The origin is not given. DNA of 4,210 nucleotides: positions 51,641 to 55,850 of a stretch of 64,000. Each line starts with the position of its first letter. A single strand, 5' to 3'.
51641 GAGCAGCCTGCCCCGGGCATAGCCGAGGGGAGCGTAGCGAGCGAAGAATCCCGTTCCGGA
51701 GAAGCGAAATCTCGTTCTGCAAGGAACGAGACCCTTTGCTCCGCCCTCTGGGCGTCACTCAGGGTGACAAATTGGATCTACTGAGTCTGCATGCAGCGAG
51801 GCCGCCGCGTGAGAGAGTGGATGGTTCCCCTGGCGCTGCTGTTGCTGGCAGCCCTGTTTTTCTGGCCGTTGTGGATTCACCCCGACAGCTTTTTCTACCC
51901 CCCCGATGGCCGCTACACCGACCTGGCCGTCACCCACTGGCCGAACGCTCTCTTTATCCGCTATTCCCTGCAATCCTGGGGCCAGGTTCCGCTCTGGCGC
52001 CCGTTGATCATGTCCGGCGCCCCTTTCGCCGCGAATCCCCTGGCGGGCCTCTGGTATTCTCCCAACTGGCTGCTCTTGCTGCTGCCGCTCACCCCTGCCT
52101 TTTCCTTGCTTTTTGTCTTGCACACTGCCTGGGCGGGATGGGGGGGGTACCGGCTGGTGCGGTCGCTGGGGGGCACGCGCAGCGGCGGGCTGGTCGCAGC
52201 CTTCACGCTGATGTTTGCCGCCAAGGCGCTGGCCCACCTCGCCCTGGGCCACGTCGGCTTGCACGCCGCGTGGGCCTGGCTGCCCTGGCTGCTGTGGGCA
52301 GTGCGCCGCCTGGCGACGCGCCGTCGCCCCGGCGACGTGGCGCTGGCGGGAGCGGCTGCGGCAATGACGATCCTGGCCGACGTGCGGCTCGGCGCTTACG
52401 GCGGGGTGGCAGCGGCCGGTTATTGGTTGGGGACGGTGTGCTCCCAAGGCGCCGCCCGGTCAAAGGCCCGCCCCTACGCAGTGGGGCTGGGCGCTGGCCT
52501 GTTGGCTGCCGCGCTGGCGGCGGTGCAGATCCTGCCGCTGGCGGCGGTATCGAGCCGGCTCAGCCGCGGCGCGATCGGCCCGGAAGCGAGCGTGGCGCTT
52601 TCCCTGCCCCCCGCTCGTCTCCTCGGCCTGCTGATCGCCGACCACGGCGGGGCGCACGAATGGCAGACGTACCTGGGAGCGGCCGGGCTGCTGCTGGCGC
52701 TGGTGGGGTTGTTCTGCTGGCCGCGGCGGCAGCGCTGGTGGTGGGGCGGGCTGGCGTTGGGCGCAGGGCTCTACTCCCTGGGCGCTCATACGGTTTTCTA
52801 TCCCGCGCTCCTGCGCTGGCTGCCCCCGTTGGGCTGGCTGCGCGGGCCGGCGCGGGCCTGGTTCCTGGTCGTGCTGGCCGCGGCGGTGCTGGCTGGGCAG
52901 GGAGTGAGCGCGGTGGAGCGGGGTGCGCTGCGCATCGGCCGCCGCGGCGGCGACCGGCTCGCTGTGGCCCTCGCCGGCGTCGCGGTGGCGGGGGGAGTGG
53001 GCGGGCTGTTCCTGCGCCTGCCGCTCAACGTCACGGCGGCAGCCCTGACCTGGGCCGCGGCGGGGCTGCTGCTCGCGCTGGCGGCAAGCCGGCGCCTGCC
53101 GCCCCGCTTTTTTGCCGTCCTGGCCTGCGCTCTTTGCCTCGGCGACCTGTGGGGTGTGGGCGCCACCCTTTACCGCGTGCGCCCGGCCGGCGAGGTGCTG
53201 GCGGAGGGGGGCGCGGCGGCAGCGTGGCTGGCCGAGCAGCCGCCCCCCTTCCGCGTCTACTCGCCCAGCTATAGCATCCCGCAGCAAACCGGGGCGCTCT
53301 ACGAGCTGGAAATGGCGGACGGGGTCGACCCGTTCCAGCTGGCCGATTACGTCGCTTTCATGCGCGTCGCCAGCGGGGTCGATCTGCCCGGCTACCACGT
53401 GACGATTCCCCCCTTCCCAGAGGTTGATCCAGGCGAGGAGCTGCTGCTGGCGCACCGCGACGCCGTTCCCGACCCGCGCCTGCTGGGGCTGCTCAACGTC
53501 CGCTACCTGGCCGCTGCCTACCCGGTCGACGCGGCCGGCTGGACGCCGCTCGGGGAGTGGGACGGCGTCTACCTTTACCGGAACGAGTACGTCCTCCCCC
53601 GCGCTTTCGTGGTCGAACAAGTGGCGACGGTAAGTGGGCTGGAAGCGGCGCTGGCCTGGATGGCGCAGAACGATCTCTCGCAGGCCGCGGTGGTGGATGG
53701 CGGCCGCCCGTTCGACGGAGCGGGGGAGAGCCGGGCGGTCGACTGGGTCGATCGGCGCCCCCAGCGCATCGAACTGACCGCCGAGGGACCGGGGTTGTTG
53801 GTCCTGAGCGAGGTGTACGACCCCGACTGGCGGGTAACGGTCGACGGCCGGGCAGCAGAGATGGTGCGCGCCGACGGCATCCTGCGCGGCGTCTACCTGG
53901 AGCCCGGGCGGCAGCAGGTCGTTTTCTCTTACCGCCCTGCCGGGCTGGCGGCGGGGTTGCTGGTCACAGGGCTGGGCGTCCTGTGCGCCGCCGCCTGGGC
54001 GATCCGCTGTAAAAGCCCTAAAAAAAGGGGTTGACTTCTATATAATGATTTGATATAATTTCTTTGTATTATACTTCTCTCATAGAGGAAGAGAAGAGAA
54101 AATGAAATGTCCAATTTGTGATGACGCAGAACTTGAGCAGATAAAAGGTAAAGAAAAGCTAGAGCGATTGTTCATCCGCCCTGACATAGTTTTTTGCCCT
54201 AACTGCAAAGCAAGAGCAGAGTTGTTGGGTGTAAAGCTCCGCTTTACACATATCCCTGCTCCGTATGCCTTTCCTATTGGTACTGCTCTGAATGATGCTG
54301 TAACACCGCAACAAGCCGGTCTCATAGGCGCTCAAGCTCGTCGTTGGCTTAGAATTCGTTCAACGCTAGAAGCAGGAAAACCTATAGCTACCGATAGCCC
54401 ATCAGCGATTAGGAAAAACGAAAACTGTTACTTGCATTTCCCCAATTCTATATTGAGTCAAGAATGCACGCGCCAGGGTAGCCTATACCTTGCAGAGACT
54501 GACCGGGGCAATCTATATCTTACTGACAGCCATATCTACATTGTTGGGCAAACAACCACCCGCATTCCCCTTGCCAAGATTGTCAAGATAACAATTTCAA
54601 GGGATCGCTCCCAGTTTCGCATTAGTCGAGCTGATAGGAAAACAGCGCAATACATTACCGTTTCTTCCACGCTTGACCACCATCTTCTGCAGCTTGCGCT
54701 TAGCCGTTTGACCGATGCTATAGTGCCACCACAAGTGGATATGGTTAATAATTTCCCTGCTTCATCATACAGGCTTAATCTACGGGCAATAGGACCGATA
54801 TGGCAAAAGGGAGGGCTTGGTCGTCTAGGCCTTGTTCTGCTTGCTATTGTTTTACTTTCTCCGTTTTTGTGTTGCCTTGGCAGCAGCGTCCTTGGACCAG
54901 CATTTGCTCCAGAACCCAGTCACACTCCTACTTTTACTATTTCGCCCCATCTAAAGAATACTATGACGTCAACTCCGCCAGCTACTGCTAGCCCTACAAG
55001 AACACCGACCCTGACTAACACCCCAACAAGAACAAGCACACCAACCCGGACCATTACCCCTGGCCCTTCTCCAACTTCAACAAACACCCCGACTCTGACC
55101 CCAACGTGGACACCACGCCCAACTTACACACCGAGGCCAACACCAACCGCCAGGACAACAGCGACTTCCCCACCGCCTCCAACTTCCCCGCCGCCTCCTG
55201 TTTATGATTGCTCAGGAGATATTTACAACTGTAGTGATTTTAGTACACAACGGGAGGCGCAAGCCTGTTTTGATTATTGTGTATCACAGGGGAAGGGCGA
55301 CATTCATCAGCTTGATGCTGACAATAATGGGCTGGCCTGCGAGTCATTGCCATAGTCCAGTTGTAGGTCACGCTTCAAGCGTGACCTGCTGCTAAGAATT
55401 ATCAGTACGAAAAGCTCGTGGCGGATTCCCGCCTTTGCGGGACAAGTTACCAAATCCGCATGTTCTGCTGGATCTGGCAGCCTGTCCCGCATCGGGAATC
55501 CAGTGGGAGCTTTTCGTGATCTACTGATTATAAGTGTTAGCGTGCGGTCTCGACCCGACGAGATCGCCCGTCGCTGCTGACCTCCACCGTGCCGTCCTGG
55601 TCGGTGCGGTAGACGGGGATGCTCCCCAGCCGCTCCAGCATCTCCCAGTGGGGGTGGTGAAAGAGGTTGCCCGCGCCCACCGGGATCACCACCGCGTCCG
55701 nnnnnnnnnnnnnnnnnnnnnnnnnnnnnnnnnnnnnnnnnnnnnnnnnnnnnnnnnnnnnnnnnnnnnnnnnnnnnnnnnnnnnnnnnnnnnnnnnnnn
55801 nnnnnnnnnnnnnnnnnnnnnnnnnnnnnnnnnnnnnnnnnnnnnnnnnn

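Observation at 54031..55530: AT-rich 1.5-kb islet with a textbook sigma70 promoter driving a zinc-ribbon/bPH/TM/PT-linker/Excalibur protein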

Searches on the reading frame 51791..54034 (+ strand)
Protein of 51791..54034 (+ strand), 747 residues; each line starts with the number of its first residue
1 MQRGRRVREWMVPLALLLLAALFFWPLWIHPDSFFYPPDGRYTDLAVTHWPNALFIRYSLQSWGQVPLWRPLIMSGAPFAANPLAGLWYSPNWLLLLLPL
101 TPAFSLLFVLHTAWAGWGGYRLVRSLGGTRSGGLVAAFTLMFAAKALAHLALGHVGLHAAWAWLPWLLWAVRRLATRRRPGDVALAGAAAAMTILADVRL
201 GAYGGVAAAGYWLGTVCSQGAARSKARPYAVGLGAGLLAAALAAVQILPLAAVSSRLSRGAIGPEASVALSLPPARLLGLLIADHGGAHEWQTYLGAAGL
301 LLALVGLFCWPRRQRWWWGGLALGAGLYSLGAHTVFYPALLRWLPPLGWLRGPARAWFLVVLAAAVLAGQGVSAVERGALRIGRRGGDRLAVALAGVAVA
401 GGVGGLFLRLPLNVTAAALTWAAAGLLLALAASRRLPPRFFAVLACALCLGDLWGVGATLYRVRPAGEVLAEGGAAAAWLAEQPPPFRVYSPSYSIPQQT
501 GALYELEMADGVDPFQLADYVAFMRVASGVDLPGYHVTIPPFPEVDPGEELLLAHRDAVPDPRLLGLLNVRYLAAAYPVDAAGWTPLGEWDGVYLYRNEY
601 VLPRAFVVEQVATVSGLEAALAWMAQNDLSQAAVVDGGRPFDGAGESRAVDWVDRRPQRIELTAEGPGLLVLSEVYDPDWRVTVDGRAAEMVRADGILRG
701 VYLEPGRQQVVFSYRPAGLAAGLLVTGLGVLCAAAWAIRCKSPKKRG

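Call 4: search_protein_families(library=pfam, proteins=[window:51791-54031:+], max_evalue=0.1)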
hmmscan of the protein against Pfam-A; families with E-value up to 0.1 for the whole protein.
window:51791-54031:+ (747 aa): 1 family
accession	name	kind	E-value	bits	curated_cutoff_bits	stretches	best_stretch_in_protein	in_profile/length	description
PF09586.16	YfhO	-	2.5e-12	46.5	28.5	1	663-726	771-835/835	Bacterial membrane protein YfhO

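Call 16: find_encoding_contigs(protein=window:51791-54034:+, flank=10000, max_places=10)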
Protein window:51791-54034:+ (747 aa): 1 contig read that carries it; 1 place shown.
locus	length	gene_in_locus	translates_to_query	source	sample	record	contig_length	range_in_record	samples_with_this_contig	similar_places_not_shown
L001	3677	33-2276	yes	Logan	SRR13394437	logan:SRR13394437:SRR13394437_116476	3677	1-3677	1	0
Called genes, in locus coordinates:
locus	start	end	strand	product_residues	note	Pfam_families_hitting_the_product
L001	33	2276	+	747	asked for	PF09586:YfhO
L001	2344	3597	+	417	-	-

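Call 23: find_homologous_proteins(query=window:51791-54031:+)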
Query window:51791-54031:+ (747 aa): 331 proteins with E <= 0.001 among 8000 candidates; the best 120 are listed.
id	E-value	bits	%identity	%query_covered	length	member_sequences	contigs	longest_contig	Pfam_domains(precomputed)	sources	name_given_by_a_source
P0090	0.0e+0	1638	100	99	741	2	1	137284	PF09586.17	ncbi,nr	ncbi:MAG: YfhO family protein [Anaerolineae bacterium]|nr:YfhO family protein [Anaerolineae bacteriu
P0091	1.1e-282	958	63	99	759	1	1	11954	PF09586.17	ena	-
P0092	2.0e-281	954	64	99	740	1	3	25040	PF09586.17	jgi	jgi:hypothetical protein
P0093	8.4e-277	938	63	98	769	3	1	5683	PF09586.17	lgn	-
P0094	4.3e-276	936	61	97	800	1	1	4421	PF09586.17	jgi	jgi:hypothetical protein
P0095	6.2e-276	936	65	95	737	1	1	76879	PF09586.17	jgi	-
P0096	7.3e-275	932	61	97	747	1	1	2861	PF09586.17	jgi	jgi:hypothetical protein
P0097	3.2e-272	923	64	93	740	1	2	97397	PF09586.17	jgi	-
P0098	4.1e-272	923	62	97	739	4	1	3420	PF09586.17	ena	-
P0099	1.6e-271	921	62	98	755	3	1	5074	PF09586.17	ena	-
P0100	6.2e-270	916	60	97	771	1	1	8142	PF09586.17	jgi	-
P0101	6.7e-269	912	62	98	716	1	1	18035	PF09586.17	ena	-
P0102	6.1e-268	909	63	94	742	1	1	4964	PF09586.17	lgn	-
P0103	3.0e-267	907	62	98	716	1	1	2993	PF09586.17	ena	-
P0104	5.6e-267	906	63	97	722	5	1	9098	PF09586.17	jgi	jgi:hypothetical protein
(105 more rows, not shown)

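Call 25: find_encoding_contigs(protein=P0090, flank=6000, max_places=6)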
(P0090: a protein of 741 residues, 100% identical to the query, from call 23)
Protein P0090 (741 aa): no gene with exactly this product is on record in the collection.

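Call 26: find_encoding_contigs(protein=P0095, flank=6000, max_places=3)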
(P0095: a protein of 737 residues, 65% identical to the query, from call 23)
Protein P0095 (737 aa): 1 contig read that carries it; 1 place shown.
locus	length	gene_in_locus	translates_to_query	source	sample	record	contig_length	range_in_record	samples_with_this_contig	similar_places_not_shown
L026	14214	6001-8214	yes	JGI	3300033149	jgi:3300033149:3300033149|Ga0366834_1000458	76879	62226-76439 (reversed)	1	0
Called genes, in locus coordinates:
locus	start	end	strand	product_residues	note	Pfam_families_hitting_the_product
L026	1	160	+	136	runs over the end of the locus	PF00392:GntR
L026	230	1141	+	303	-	PF01145:Band_7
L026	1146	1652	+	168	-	-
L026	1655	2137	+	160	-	-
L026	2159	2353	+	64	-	PF13396:PLDc_N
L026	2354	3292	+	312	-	PF00005:ABC_tran, PF13304:AAA_21 (weak), PF13732:DrrA1-3_C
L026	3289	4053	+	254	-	PF01061:ABC2_membrane (faint), PF12679:ABC2_membrane_2, PF10920:DUF2705 (weak), PF12698:ABC2_membrane_3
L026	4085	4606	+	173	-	PF09685:MamF_MmsF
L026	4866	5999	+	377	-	PF00712:DNA_pol3_beta, PF02767:DNA_pol3_beta_2, PF02768:DNA_pol3_beta_3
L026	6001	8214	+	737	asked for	PF09586:YfhO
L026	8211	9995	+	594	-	PF19830:DUF6311 (weak)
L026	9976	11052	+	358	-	PF01757:Acyl_transf_3, PF07786:HGSNAT_cat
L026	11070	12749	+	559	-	PF02366:PMT, PF13231:PMT_2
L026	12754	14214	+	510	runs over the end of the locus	-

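Call 27: find_encoding_contigs(protein=P0092, flank=6000, max_places=3)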
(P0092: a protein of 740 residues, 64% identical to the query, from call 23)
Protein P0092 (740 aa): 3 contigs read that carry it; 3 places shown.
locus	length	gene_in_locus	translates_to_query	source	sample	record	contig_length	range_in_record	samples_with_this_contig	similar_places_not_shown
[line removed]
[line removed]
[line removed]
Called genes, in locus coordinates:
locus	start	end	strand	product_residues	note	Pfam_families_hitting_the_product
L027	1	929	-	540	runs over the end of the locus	-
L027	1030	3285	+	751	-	PF09586:YfhO (weak)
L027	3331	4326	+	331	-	-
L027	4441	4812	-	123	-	-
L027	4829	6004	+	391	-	-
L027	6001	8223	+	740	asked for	PF09586:YfhO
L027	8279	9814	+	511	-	-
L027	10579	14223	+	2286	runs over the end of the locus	?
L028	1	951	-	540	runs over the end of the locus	-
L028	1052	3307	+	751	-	PF09586:YfhO (weak)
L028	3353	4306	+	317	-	-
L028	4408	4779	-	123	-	-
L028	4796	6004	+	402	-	-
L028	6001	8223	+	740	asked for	PF09586:YfhO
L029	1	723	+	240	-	?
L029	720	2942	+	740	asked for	PF09586:YfhO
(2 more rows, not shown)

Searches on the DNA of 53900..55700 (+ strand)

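Call 6: search_rna_families(source=window, start=53900, end=55700, threshold=evalue, max_evalue=1)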
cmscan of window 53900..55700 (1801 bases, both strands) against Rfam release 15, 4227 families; matches with E-value up to 1: 0.
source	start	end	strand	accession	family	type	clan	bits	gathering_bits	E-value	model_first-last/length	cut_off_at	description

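Call 60: search_dna_similar(query=window:54000-55545:+, collection=plasmids, mode=distant, max_rows=10)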
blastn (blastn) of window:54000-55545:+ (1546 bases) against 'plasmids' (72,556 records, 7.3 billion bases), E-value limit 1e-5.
No match.

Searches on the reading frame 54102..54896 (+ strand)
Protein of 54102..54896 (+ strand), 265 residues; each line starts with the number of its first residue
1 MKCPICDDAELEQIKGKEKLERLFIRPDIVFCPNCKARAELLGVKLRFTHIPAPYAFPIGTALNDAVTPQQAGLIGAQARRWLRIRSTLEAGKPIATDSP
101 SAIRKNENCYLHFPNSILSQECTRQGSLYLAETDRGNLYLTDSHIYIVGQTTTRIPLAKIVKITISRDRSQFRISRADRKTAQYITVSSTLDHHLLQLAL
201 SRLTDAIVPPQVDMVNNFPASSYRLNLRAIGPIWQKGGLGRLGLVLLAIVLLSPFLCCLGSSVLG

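Call 41: search_protein_representatives(protein=window:54102-54896:+)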
Query: 265 residues. Proteins with E-value up to 0.001 (for the whole library): 13; up to 1e-10: 11; up to 1e-30: 3. The best 13 are listed.
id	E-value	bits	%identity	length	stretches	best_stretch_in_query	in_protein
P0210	9.4e-77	274.4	51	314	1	1-260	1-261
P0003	1.3e-38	149.3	39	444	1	1-259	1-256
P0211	3.0e-36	141.6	39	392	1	1-261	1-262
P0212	2.2e-26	109.3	33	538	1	1-261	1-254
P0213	2.7e-24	102.5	33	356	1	1-265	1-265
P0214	2.0e-17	79.9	34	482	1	23-257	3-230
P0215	4.4e-16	75.5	49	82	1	1-79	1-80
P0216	6.7e-15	71.7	32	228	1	3-211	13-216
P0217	1.3e-14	70.7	61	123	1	1-64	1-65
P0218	1.6e-14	70.4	56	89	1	1-68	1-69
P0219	1.8e-12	63.7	51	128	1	1-69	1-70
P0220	1.1e-10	57.9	30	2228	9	109-167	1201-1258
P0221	6.5e-05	38.9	34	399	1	80-205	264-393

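Call 57: search_protein_families(library=ncbifam, proteins=[P0212, P0221], max_evalue=0.01)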
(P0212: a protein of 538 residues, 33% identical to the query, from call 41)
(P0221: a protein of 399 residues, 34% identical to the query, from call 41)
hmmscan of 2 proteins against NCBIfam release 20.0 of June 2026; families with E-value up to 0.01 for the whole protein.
P0212 (538 aa): 0 families

P0221 (399 aa): 0 families

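Call 58: search_dna_similar(query=window:54102-54896:+, collection=phages, mode=protein, max_evalue=0.001, max_rows=10)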
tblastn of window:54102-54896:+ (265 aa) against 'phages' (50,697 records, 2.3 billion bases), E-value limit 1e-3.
No match.

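Call 59: search_dna_similar(query=window:54102-54896:+, collection=plasmids, mode=protein, max_evalue=0.001, max_rows=10)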
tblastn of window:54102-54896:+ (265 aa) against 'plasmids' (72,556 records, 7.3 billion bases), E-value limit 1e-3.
No match.

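Call 66: search_protein_families(library=pfam, alignment_id=A2, max_evalue=1)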
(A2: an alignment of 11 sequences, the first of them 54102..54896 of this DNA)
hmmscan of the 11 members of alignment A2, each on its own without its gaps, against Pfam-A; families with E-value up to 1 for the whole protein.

A. member 1, window:54102-54896:+ (265 aa): 4 families
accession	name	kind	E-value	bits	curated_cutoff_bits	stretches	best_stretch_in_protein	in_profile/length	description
PF17409.8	MoaF_C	-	0.039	14.1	22.1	1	115-186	29-100/113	MoaF C-terminal domain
PF19692.4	DUF6193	-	0.17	12.4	26.9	1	137-190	38-89/112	Family of unknown function (DUF6193)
PF04952.20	AstE_AspA_hybrid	-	0.17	12.3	25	1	88-116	32-61/76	AstE/AspA barrel-sandwich hybrid domain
PF14446.12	Prok-RING_1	-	0.92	9.9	29.1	0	2-37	6-28/54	Prokaryotic RING finger family 1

B. families by the number of members that match (of 11 scanned): 25 families
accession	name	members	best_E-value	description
PF13248.11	Zn_ribbon_3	4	0.053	zinc-ribbon domain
PF16158.11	N_BRCA1_IG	3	5e-23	Ig-like domain from next to BRCA1 gene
PF05901.16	Excalibur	3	1.7e-05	Excalibur calcium-binding domain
PF08271.17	Zn_Ribbon_TF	3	0.061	TFIIB zinc-binding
PF00565.23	SNase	2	2.9e-22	Staphylococcal nuclease homologue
PF00932.25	LTD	2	1.2e-13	Lamin Tail Domain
PF21344.3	Zn_ribbon_LysW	2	0.011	Alpha-aminoadipate carrier protein LysW-like, globular domain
PF08239.17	SH3_3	1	8.8e-10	Bacterial SH3 domain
PF06333.17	Med13_C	1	0.0061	Mediator complex subunit 13 C-terminal domain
PF02805.21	Ada_Zn_binding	1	0.015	Metal binding domain of Ada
PF06347.19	SH3_4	1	0.037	Bacterial SH3 domain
PF17409.8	MoaF_C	1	0.039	MoaF C-terminal domain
PF03119.21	DNA_ligase_ZBD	1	0.052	NAD-dependent DNA ligase C4 zinc finger domain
PF24458.1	DUF7573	1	0.089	Domain of unknown function (DUF7573)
PF11750.13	DUF3307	1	0.12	Protein of unknown function (DUF3307)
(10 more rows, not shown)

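Call 67: search_solved_structures(query=A2, max_evalue=1)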
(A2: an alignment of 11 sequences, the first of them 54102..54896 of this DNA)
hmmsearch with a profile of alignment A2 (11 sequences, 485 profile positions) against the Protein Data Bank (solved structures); distinct sequences matched with E-value up to 1: 7.
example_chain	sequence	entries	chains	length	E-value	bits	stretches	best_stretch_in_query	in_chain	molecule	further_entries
8zvk_A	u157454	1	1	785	2.2e-18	69.5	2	273-351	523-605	AaBgIC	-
6vhi_A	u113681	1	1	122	0.0018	20.3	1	339-420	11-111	Protein ILRUN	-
23px_A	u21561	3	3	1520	0.0039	19.2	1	278-372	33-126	Putative lipoprotein AcfD homolog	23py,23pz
4ole_A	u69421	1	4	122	0.014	17.4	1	341-410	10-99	Next to BRCA1 gene 1 protein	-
9njt_A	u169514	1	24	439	0.43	12.5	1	282-333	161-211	Dihydrolipoyllysine-residue succinyltransferase component of 2-oxoglutarate dehydrogenase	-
5ewk_A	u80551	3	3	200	0.46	12.4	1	268-356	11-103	Putative ADP-Ribosyltransferase Scabin | Scabin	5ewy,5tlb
8x8h_A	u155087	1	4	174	0.52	12.2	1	305-324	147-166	Pectate disaccharide-lyase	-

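Call 85: search_protein_families(library=pfam, proteins=[P0220, P0221, P0216, P0210], max_evalue=0.01)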
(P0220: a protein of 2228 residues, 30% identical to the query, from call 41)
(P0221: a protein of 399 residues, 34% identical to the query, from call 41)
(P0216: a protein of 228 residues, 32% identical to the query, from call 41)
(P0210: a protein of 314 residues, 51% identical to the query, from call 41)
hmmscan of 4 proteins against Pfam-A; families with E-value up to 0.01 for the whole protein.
P0220 (2228 aa): 3 families
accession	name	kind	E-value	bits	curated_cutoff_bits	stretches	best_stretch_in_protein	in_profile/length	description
PF12702.13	Lipocalin_3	-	9.3e-18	64.6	20.2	0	1786-1832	21-67/94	Lipocalin-like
PF09479.16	Flg_new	-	2.3e-10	40.9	27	0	439-474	26-64/65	Listeria-Bacteroides repeat domain (List_Bact_rpt)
PF16483.10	Glyco_hydro_64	-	0.00017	21.4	27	0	1305-1332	107-134/370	Beta-1,3-glucanase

P0221 (399 aa): 2 families
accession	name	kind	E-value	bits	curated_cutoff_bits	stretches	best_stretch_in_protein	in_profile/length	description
PF14020.11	DUF4236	-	3.2e-13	50.4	27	1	4-53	2-55/55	Protein of unknown function (DUF4236)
PF24391.1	HD-CE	-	3.7e-05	24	27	1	103-216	92-195/263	HD-CE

P0216 (228 aa): 0 families

P0210 (314 aa): 0 families
